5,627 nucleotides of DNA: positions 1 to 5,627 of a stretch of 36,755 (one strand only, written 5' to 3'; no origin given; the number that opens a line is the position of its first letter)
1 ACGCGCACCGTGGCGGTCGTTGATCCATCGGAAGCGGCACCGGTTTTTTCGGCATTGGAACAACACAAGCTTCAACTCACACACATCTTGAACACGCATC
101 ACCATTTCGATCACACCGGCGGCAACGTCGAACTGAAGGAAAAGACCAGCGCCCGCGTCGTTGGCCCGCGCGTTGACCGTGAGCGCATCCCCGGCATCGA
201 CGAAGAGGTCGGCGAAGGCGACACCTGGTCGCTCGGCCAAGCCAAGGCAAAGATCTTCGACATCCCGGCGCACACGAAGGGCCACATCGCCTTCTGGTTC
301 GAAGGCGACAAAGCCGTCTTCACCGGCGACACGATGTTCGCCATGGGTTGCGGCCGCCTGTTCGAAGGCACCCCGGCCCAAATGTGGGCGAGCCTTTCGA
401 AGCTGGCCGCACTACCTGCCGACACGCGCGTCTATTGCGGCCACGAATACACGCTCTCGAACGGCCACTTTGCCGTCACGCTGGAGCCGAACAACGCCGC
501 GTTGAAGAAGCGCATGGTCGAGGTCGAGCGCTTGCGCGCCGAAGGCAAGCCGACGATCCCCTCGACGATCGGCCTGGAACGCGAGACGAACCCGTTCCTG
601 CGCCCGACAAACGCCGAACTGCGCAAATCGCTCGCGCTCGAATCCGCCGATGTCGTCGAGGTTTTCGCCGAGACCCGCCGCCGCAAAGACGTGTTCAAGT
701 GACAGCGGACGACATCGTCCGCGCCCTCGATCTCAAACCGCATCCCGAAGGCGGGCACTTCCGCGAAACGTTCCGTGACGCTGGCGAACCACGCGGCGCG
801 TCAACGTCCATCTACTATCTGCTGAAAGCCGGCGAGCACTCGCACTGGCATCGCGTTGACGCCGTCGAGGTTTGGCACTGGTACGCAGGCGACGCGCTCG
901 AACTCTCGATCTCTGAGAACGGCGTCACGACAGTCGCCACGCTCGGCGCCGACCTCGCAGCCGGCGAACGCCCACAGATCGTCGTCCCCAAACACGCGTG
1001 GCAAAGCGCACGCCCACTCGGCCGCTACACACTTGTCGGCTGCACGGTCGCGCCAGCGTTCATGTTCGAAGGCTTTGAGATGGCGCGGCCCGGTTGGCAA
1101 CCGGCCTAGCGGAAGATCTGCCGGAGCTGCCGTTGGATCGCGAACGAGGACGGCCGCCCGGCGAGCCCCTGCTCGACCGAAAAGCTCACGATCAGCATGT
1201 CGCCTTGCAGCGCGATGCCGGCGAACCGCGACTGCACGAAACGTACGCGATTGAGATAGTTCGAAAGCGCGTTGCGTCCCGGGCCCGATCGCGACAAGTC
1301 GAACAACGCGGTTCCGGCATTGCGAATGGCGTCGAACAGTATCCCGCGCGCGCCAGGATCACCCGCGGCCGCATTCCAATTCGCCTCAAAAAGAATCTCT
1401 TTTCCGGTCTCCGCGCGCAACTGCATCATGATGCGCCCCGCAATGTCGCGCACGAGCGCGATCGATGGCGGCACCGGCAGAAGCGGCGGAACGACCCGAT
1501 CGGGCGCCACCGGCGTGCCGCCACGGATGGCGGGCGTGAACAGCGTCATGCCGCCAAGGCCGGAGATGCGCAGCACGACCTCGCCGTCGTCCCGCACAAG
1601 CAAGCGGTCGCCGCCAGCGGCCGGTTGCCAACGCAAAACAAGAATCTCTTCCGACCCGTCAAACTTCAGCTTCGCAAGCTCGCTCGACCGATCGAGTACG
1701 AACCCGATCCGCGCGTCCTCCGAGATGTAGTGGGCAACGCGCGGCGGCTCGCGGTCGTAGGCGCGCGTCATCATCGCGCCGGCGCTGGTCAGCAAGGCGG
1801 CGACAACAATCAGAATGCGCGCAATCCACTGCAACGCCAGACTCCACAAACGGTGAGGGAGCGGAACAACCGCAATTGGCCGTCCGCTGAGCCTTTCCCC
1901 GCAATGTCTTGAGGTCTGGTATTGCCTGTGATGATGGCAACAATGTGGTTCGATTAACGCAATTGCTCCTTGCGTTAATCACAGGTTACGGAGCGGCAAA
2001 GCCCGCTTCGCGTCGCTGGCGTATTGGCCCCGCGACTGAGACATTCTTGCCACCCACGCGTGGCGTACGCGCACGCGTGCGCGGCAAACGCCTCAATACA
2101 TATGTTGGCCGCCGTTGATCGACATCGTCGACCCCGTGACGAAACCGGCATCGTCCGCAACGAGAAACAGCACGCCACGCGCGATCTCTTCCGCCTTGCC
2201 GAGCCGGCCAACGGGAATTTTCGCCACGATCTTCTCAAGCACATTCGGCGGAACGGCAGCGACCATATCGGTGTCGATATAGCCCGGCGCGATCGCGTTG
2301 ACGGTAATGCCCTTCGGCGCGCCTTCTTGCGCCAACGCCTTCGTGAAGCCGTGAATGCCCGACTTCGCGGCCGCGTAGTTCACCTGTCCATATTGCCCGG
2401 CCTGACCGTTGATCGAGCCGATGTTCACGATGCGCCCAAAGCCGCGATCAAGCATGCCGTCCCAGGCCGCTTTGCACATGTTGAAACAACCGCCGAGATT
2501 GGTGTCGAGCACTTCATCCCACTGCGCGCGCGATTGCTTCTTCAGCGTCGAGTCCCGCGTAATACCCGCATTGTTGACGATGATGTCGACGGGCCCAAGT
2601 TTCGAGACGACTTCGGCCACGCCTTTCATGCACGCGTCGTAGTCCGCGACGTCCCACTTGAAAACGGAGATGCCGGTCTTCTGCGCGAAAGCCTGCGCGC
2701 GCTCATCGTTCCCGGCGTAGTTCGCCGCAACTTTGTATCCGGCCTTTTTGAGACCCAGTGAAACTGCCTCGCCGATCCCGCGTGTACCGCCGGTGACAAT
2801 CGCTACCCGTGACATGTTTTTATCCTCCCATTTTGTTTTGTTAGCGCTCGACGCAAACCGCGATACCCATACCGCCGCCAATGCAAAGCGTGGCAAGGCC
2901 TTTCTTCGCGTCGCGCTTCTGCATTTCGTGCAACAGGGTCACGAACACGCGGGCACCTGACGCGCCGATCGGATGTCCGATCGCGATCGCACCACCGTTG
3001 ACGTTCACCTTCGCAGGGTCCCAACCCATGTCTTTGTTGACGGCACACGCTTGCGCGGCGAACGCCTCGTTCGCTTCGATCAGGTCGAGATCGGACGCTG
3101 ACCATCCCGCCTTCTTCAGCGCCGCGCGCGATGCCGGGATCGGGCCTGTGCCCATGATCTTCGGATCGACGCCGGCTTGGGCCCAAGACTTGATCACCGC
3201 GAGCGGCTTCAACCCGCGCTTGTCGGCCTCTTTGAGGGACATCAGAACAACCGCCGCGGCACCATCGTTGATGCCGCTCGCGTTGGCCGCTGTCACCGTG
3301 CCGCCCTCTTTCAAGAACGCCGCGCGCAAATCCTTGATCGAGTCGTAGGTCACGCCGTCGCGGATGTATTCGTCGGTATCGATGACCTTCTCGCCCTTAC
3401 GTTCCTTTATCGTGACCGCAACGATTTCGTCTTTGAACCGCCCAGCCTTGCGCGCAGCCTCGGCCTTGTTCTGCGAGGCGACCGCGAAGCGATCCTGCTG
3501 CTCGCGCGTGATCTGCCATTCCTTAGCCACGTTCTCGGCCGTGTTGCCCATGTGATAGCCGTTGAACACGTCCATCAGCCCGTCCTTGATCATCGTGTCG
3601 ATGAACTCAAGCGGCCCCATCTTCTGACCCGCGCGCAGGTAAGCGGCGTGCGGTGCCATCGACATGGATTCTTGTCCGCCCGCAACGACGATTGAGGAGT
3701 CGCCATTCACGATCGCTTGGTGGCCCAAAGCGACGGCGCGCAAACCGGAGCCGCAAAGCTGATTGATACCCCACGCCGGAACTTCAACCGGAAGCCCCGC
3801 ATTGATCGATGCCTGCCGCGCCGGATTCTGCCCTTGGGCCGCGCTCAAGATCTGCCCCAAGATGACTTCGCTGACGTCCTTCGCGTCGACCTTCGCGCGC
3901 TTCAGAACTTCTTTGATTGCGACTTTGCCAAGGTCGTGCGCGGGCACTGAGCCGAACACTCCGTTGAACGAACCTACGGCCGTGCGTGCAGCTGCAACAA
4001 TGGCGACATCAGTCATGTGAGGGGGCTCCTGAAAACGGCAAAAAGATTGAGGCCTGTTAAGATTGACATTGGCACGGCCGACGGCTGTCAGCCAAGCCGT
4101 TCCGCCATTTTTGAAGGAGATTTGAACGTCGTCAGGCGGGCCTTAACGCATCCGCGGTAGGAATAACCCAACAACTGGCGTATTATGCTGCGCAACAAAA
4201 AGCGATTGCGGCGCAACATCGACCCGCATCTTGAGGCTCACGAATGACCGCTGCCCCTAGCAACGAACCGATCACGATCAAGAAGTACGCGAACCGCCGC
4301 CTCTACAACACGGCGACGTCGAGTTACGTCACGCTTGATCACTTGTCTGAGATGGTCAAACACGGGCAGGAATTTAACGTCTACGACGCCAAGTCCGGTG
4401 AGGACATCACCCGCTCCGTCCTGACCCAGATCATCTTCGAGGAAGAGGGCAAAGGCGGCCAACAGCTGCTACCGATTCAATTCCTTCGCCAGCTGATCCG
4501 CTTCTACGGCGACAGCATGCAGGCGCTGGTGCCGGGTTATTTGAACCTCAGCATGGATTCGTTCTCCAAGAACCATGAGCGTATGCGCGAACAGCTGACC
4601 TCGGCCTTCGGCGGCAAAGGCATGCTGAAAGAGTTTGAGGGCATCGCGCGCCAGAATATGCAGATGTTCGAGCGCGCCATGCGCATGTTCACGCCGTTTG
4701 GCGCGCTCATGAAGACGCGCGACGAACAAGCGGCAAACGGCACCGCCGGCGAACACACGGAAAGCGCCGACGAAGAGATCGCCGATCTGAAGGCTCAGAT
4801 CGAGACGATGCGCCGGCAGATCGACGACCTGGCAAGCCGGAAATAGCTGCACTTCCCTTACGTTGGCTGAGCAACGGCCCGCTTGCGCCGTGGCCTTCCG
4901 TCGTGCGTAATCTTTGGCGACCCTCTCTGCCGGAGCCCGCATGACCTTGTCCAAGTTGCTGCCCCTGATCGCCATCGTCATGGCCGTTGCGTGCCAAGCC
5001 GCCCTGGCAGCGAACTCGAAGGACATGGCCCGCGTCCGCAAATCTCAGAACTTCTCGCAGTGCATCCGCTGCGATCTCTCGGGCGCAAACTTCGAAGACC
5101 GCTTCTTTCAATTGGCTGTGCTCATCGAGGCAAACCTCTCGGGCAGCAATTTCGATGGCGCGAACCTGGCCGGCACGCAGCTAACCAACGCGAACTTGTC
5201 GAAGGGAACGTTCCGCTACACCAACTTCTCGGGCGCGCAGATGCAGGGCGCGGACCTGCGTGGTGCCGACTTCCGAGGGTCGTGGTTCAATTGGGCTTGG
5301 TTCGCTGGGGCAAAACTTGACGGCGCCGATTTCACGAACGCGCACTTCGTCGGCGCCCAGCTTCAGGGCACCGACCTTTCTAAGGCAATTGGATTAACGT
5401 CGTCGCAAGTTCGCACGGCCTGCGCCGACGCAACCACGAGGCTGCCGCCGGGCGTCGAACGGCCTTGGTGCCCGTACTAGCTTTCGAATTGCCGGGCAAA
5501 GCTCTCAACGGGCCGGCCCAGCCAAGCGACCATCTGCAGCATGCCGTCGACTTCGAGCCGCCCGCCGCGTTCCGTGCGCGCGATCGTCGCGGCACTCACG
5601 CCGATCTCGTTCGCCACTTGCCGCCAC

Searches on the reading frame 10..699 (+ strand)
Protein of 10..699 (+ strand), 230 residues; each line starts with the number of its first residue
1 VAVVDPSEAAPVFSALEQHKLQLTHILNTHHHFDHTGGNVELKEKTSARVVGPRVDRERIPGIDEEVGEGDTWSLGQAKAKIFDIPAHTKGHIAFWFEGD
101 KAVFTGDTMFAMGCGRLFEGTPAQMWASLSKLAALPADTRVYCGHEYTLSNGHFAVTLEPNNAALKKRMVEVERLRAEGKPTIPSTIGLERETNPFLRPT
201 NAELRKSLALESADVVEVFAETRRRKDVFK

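Call 6: search_protein_families(library=pfam, proteins=[window:10-699:+], max_evalue=0.001)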
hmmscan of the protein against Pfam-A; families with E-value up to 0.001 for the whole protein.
window:10-699:+ (230 aa): 3 families
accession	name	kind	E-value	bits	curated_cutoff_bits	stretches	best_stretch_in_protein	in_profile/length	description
PF16123.11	HAGH_C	-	2.4e-26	92.4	25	1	146-229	1-83/83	Hydroxyacylglutathione hydrolase C-terminus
PF00753.33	Lactamase_B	-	2.5e-22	80.2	22.7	1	14-145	35-196/196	Metallo-beta-lactamase superfamily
PF12706.13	Lactamase_B_2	-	0.00069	19.7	27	0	21-109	29-144/200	Beta-lactamase superfamily domain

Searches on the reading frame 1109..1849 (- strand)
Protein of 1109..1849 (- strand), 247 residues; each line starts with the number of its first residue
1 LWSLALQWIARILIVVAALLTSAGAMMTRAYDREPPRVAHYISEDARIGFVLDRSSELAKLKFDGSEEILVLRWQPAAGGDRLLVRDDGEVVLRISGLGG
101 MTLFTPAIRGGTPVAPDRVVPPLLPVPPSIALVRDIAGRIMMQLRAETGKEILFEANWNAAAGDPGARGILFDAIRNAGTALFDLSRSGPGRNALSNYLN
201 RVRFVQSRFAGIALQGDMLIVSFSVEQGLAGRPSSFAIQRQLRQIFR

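Call 6: search_protein_families(library=pfam, proteins=[window:1109-1849:-], max_evalue=0.001)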
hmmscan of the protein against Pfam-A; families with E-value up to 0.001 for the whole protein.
window:1109-1849:- (247 aa): 1 family
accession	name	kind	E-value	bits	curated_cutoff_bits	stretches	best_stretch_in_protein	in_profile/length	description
PF16252.10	DUF4908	-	1.9e-28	100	25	1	34-238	19-219/223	Domain of unknown function (DUF4908)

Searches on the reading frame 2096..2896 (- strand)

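Call 6: search_protein_families(library=pfam, proteins=[window:2096-2896:-], max_evalue=0.001)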
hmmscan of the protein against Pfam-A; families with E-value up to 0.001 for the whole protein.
window:2096-2896:- (267 aa): 6 families
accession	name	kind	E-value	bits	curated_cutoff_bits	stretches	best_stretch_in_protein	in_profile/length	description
PF13561.12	adh_short_C2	-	1.3e-60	205.3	27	1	39-265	6-236/236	Enoyl-(Acyl carrier protein) reductase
PF00106.31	adh_short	-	4.3e-58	196.4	26.6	1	30-215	1-190/195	short chain dehydrogenase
PF08659.16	KR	-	3.2e-17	63.5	22.6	1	33-194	4-169/180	KR domain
PF23441.1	SDR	-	1e-06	28.8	27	1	175-264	164-255/258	SDR-like rossmann domain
PF01370.27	Epimerase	-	5.3e-05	23.2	20.9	1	33-191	2-159/240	NAD dependent epimerase/dehydratase family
PF13460.12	NAD_binding_10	-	0.00049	20.4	27.2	1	36-176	1-116/184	NAD(P)H-binding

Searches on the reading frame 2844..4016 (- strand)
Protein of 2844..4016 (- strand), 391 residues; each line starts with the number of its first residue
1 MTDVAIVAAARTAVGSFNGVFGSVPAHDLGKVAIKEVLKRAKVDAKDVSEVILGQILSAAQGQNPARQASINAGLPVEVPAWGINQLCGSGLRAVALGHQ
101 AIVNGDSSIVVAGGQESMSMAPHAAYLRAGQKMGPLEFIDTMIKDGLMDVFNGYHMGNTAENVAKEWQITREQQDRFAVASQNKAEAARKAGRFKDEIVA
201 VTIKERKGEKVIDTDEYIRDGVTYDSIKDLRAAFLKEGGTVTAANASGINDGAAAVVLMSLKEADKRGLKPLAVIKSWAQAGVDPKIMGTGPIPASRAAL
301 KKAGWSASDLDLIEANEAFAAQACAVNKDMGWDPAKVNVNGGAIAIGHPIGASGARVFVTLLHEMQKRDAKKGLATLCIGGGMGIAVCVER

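Call 6: search_protein_families(library=pfam, proteins=[window:2844-4016:-], max_evalue=0.001)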
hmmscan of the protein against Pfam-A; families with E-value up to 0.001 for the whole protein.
window:2844-4016:- (391 aa): 2 families
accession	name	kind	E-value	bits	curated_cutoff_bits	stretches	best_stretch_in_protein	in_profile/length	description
PF00108.29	Thiolase_N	-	3.3e-101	338.5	26.4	1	4-260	1-258/260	Thiolase, N-terminal domain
PF02803.24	Thiolase_C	-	8.5e-54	180.9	27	1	269-391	1-123/123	Thiolase, C-terminal domain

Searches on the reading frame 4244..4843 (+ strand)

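Call 6: search_protein_families(library=pfam, proteins=[window:4244-4843:+], max_evalue=0.001)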
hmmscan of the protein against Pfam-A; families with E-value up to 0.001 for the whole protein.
window:4244-4843:+ (200 aa): 3 families
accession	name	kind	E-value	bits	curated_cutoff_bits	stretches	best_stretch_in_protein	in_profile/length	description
PF07879.16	PHB_acc_N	-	3.7e-31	107.4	25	1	11-71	1-61/61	PHB/PHA accumulation regulator DNA-binding domain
PF05233.18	PHB_acc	-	1.8e-15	57.1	27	1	76-115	1-40/40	PHB accumulation regulatory domain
PF07195.17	FliD_C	-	0.0003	20.7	25.4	1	98-199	134-219/236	Flagellar hook-associated protein 2 C-terminus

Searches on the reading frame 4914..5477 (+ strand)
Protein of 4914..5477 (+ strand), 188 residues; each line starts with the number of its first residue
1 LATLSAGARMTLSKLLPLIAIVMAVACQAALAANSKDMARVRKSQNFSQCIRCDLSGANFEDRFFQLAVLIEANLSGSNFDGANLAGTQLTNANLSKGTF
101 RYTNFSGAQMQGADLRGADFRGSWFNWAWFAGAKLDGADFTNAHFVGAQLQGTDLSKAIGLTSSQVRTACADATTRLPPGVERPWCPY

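Call 6: search_protein_families(library=pfam, proteins=[window:4914-5477:+], max_evalue=0.001)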
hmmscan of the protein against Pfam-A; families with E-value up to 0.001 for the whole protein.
window:4914-5477:+ (188 aa): 3 families
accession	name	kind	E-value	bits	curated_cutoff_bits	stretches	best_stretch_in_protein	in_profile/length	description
PF00805.28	Pentapeptide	-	2.3e-28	97.8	20.2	3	83-122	1-40/40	Pentapeptide repeats (8 copies)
PF13576.12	Pentapeptide_3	-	1.4e-17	64.1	27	3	100-144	1-48/48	Pentapeptide repeats (9 copies)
PF13599.13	Pentapeptide_4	-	2.9e-13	50.1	38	2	89-157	7-75/78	Pentapeptide repeat region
